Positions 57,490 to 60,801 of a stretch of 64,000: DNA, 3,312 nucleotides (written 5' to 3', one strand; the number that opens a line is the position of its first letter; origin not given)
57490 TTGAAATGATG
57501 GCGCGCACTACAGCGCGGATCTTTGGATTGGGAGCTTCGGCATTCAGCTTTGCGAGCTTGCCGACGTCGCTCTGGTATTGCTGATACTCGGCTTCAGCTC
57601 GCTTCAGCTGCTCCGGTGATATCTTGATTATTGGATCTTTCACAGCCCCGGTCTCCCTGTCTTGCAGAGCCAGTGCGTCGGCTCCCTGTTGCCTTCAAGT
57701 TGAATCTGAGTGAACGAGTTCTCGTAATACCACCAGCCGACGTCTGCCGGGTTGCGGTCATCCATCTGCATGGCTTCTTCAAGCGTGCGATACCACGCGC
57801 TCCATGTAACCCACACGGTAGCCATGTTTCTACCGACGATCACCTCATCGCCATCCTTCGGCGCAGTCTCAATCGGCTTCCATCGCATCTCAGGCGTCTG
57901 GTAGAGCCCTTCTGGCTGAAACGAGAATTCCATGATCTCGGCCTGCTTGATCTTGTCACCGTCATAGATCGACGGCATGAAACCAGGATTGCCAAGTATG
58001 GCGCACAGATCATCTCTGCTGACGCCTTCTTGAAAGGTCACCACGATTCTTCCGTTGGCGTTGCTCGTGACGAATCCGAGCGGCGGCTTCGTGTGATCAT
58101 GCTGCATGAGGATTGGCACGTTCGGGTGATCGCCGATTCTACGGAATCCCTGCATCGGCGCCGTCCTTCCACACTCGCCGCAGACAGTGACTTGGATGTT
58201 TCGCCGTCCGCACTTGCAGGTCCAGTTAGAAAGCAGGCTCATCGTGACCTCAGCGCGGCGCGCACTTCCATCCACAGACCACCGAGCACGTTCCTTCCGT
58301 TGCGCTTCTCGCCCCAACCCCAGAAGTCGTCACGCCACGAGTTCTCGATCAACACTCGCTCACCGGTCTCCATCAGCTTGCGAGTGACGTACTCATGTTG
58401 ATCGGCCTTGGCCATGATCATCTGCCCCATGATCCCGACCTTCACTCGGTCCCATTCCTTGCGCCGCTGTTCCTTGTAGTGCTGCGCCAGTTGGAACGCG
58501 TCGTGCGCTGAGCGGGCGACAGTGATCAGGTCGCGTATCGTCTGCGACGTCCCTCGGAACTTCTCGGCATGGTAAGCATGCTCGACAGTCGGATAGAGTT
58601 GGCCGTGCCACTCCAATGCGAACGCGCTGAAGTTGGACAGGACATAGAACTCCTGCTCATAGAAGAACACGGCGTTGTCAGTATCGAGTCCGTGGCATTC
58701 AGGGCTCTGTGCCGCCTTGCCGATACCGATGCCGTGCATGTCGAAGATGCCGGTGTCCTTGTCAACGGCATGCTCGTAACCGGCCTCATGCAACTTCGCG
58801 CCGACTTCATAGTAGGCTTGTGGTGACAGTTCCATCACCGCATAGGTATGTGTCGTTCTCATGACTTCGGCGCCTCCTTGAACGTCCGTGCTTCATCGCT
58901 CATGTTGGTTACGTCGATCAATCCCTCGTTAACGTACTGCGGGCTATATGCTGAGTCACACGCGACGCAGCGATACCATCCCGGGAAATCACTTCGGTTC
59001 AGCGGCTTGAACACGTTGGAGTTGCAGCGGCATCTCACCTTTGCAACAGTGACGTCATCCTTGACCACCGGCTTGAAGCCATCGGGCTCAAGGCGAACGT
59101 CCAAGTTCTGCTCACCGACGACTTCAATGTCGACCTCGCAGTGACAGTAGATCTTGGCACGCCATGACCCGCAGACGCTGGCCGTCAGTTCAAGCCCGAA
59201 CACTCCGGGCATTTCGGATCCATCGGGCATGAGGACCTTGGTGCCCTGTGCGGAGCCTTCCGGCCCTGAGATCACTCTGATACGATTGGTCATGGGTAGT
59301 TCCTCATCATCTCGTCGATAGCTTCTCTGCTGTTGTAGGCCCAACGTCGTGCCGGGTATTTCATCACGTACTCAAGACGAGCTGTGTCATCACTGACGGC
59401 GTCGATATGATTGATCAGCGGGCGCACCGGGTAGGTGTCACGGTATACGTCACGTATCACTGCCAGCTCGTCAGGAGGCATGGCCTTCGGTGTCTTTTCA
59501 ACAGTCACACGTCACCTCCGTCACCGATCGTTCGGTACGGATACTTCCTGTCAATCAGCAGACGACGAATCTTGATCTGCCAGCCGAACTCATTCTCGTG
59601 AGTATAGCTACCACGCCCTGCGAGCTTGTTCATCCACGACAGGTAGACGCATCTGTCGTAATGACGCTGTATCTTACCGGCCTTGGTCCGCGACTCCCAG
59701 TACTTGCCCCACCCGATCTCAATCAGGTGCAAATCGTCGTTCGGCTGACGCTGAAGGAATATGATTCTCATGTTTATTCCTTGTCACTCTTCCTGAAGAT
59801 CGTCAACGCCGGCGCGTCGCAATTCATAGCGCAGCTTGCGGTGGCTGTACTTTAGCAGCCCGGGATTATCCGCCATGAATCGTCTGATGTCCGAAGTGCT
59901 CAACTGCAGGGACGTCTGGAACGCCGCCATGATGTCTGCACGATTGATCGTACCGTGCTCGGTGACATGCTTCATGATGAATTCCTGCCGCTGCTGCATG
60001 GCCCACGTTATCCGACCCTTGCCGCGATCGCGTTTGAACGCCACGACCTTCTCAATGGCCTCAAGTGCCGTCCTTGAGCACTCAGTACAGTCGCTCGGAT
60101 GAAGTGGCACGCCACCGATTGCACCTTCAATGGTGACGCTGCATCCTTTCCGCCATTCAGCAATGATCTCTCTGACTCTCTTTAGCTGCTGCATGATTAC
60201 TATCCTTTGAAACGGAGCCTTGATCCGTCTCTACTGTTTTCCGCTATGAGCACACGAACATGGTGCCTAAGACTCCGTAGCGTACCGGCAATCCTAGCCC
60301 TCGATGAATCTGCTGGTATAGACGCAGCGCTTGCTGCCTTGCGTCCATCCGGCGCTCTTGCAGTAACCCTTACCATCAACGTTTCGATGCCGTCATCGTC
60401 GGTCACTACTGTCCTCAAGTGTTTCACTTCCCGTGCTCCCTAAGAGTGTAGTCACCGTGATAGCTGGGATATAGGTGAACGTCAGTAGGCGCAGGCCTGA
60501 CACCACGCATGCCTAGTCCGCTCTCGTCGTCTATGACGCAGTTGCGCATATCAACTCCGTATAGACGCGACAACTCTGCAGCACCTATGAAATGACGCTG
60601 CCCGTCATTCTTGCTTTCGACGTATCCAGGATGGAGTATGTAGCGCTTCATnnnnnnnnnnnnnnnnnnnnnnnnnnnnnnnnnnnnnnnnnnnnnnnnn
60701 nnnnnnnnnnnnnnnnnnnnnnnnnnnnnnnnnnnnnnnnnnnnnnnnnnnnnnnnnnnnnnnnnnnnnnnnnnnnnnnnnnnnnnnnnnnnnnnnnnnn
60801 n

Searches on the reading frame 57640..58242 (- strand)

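Call 90: search_protein_families(library=phrogs, proteins=[window:57640-58242:-], max_evalue=0.01)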
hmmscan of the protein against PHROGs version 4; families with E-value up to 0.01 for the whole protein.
window:57640-58242:- (200 aa): 1 family
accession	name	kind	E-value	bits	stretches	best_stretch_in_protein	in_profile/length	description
phrog_924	-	unknown function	0.0032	18.1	1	100-191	71-143/267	-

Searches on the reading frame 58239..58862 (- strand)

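Call 10: search_protein_families(library=pfam, proteins=[window:58239-58862:-], max_evalue=0.01)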
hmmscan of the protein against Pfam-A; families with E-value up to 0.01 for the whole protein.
window:58239-58862:- (207 aa): 1 family
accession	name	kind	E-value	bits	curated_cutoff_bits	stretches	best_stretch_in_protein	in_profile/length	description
PF08719.17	NADAR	-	6.8e-28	98.4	35.1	1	66-205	1-163/163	NADAR domain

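Call 11: search_protein_families(library=phrogs, proteins=[window:58239-58862:-], max_evalue=0.001)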
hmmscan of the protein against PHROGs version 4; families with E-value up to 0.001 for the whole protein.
window:58239-58862:- (207 aa): 1 family
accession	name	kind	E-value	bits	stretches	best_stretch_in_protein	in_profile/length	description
phrog_1017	-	unknown function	4.7e-32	112.3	1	61-206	5-154/170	-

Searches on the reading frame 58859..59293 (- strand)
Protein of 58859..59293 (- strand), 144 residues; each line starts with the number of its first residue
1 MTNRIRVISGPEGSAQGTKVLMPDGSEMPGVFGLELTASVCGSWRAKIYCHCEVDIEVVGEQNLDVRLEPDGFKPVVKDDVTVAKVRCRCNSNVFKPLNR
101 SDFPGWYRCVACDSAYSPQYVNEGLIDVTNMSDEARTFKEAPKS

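Call 90: search_protein_families(library=phrogs, proteins=[window:58859-59293:-], max_evalue=0.01)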
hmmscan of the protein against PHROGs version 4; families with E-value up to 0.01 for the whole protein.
window:58859-59293:- (144 aa): 2 families
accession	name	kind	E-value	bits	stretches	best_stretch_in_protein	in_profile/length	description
phrog_10539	-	unknown function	0.00053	20.5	1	13-52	17-56/182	-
phrog_5768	-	unknown function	0.0026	18.6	1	84-118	28-61/66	-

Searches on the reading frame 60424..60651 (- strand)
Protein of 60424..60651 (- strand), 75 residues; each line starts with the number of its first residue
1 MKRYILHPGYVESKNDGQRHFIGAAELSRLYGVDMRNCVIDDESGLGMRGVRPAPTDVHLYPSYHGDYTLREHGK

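Call 90: search_protein_families(library=phrogs, proteins=[window:60424-60651:-], max_evalue=0.01)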
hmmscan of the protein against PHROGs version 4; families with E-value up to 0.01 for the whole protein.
window:60424-60651:- (75 aa): 1 family
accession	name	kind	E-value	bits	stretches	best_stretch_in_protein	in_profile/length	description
phrog_7644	-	unknown function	4.6e-21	75.7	1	1-71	2-70/74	-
